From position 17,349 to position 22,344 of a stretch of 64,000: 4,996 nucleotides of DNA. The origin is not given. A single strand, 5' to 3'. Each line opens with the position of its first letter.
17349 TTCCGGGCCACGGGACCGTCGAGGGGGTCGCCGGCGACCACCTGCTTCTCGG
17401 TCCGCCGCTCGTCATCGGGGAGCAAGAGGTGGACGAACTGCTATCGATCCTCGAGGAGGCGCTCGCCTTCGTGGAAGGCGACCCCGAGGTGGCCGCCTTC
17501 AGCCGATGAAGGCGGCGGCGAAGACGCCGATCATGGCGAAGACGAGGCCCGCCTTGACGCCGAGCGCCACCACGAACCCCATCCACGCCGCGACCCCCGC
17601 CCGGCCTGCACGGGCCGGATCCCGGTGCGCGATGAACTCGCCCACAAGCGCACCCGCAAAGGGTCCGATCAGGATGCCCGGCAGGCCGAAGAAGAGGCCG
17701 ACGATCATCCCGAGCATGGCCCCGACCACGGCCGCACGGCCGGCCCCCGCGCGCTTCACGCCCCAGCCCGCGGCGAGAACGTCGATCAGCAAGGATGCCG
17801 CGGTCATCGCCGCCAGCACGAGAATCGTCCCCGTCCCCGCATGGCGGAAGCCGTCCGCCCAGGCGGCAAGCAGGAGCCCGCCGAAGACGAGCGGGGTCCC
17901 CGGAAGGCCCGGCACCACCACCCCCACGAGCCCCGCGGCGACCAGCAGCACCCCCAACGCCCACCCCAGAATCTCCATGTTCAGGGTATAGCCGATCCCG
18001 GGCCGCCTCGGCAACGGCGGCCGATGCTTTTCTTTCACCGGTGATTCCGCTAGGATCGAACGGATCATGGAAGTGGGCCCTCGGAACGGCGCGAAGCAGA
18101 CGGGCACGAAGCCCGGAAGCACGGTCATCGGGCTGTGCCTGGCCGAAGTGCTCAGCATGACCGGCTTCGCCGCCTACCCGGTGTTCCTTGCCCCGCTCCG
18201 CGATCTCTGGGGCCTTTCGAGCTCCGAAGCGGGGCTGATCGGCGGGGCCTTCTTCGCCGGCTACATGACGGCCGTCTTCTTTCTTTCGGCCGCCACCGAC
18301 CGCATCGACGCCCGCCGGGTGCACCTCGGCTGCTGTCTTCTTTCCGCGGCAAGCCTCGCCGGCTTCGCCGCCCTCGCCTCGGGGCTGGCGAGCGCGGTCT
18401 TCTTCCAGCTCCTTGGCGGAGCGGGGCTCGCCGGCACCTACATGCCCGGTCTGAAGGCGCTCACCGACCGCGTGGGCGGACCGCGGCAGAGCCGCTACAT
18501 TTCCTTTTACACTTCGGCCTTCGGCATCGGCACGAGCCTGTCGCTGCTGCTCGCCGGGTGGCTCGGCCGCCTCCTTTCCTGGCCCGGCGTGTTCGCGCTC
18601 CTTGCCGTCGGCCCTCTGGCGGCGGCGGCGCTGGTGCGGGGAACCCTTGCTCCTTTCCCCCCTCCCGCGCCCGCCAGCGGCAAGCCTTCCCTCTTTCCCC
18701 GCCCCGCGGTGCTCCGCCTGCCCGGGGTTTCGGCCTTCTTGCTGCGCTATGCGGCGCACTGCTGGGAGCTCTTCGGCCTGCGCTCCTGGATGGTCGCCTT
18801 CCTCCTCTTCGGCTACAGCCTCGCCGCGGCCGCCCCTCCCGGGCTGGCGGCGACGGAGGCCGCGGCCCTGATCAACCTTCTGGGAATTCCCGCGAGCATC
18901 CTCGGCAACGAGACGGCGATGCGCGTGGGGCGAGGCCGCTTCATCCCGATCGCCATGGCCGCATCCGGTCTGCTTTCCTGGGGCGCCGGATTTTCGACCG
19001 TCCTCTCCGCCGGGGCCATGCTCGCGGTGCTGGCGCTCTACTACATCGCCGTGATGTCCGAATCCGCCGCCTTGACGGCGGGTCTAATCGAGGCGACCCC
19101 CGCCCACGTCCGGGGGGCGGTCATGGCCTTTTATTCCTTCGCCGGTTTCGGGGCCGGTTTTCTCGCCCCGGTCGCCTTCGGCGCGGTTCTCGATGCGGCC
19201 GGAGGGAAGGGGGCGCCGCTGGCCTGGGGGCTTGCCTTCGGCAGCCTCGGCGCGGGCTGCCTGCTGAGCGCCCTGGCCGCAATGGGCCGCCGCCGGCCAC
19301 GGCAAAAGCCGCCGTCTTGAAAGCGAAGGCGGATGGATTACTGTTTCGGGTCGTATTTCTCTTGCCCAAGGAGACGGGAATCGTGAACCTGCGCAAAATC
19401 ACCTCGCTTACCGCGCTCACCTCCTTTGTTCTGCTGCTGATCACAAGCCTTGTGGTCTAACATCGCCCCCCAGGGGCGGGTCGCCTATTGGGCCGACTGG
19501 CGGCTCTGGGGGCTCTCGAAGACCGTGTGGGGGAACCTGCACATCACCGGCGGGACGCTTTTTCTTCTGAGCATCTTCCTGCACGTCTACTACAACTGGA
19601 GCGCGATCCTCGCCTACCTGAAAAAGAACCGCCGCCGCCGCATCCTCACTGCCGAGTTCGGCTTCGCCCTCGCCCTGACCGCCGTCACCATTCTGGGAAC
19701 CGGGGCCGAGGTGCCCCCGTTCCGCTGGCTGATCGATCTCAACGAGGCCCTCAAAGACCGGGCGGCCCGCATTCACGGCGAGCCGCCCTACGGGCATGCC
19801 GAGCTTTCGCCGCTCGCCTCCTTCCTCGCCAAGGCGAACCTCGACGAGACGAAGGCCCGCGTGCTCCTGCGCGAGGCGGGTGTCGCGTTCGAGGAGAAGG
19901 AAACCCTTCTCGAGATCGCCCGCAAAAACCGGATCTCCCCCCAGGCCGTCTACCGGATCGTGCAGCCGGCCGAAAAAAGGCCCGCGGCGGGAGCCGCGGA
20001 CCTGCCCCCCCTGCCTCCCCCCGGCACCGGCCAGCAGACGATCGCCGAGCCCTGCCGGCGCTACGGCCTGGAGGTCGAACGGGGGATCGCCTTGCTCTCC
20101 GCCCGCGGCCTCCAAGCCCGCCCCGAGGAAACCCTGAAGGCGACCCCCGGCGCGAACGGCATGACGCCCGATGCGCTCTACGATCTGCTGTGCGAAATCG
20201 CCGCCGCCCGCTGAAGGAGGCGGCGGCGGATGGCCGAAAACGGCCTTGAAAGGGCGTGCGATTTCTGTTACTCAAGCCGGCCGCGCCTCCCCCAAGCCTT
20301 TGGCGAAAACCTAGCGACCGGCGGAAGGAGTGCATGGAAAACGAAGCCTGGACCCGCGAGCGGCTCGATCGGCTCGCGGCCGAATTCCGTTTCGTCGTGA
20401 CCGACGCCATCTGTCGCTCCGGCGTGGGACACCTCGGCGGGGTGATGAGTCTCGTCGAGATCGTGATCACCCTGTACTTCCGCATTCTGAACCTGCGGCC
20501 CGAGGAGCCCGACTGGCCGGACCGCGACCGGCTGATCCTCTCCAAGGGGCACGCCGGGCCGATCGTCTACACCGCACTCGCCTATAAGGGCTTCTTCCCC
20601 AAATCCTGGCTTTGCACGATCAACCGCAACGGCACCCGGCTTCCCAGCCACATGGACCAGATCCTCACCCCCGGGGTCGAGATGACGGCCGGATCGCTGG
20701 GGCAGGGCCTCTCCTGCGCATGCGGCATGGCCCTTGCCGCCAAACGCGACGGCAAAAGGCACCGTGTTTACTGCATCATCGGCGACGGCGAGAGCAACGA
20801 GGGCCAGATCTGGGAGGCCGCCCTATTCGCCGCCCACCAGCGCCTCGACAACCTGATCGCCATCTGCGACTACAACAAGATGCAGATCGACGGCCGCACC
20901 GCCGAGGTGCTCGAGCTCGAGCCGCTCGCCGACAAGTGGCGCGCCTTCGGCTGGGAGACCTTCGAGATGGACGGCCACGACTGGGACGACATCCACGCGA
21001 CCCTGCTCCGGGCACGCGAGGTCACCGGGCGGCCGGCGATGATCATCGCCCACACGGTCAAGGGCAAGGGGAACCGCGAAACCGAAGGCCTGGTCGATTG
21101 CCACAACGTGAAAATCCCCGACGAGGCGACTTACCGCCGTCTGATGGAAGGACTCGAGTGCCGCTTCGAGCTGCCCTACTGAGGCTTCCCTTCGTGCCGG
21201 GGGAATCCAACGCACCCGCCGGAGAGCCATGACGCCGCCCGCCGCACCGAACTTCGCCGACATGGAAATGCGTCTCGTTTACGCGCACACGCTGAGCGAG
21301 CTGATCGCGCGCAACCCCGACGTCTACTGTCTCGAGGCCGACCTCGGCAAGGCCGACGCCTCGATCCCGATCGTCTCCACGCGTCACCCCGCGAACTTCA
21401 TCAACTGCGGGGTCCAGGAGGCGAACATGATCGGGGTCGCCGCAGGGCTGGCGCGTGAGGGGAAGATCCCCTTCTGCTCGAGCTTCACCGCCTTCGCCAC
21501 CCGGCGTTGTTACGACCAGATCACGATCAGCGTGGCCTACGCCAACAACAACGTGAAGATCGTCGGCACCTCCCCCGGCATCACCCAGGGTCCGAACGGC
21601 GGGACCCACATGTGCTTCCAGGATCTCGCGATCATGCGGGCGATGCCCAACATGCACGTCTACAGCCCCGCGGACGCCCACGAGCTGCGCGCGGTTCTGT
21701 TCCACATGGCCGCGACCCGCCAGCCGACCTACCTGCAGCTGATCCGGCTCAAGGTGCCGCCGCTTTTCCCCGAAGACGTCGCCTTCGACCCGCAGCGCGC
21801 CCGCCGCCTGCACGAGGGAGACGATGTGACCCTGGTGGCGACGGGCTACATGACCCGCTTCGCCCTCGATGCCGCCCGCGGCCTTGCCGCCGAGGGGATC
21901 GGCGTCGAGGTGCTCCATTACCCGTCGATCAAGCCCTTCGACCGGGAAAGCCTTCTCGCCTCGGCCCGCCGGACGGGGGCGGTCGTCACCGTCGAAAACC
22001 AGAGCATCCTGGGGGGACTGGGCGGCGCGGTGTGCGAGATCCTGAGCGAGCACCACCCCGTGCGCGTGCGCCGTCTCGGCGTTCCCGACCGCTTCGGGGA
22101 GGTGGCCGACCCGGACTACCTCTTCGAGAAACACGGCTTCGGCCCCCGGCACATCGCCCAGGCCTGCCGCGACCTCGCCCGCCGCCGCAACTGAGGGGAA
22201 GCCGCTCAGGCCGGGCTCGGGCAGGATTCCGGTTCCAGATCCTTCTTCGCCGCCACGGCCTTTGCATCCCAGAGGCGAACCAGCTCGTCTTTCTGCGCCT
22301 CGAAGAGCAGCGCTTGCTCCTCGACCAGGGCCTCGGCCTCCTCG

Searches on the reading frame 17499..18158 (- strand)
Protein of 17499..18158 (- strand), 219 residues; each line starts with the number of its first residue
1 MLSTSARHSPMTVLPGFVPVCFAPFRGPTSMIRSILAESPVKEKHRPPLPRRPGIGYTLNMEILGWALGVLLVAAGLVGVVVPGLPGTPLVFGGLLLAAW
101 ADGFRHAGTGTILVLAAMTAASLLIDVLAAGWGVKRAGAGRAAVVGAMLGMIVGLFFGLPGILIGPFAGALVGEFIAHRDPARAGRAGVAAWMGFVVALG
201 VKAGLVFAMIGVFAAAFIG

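Call 61: search_protein_families(library=pfam, proteins=[window:17499-18158:-], max_evalue=0.001)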
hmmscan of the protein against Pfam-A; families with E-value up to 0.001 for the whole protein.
window:17499-18158:- (219 aa): 1 family
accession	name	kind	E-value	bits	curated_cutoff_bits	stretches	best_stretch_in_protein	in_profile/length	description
PF04306.18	DUF456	-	4.3e-34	118.2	29.4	1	81-216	1-138/139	Protein of unknown function (DUF456)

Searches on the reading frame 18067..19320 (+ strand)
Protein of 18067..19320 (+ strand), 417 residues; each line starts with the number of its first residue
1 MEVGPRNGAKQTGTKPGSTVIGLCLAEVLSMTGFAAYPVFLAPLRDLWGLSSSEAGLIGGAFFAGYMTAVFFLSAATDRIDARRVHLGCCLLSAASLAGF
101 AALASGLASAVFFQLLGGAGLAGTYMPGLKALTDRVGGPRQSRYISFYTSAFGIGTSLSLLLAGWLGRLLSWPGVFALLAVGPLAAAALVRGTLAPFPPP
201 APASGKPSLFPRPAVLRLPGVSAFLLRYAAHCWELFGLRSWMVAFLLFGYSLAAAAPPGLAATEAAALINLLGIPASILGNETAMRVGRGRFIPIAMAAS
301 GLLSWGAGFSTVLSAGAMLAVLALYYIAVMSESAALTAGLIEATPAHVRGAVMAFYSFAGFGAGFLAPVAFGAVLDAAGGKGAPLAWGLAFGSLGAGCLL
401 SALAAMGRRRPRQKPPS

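Call 61: search_protein_families(library=pfam, proteins=[window:18067-19320:+], max_evalue=0.001)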
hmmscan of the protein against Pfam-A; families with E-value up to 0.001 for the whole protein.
window:18067-19320:+ (417 aa): 1 family
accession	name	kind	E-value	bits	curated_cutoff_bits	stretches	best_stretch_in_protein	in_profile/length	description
PF07690.21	MFS_1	-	2.2e-29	102.9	33.4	2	23-368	1-347/347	Major Facilitator Superfamily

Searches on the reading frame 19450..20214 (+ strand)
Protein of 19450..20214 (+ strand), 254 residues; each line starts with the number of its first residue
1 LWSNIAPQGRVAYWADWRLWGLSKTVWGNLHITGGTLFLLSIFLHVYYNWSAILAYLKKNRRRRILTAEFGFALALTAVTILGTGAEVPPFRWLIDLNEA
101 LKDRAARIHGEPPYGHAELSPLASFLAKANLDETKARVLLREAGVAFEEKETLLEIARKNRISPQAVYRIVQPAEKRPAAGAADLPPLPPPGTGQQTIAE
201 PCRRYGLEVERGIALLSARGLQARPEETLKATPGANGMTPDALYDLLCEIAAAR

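Call 61: search_protein_families(library=pfam, proteins=[window:19450-20214:+], max_evalue=0.001)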
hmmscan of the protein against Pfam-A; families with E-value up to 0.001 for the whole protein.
window:19450-20214:+ (254 aa): 1 family
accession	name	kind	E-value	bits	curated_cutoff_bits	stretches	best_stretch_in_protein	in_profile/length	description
PF14358.11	DUF4405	-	5.1e-11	43.4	26.7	1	1-50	20-66/66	Domain of unknown function (DUF4405)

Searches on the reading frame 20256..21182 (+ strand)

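Call 61: search_protein_families(library=pfam, proteins=[window:20256-21182:+], max_evalue=0.001)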
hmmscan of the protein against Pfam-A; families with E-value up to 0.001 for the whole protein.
window:20256-21182:+ (308 aa): 5 families
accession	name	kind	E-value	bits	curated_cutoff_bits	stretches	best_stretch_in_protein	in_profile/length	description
PF00456.26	Transketolase_N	-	1.6e-52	179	22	1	40-289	5-265/334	Transketolase, thiamine diphosphate binding domain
PF13292.11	DXP_synthase_N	-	1.7e-12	47.7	21.2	1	146-213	111-177/274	1-deoxy-D-xylulose-5-phosphate synthase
PF00676.26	E1_dh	-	2.5e-12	46.8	22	1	145-254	100-208/300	Dehydrogenase E1 component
PF09364.15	XFP_N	-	1.7e-07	30.9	23.7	1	129-250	124-244/364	XFP N-terminal domain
PF02775.26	TPP_enzyme_C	-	0.00062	20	21.9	0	142-181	24-59/151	Thiamine pyrophosphate enzyme, C-terminal TPP binding domain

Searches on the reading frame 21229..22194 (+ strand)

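Call 61: search_protein_families(library=pfam, proteins=[window:21229-22194:+], max_evalue=0.001)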
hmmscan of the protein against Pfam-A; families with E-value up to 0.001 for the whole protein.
window:21229-22194:+ (321 aa): 3 families
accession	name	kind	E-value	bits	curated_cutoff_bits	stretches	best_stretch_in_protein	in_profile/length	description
PF02780.25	Transketolase_C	-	8.5e-32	110.1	25.9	1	190-309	2-124/124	Transketolase, C-terminal domain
PF02779.29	Transket_pyr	-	1.5e-30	106.6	27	1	12-176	3-172/174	Transketolase, pyrimidine binding domain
PF22613.1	Transketolase_C_1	-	4.2e-06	27.4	27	1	196-241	10-55/113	Transketolase-like TK C-terminal domain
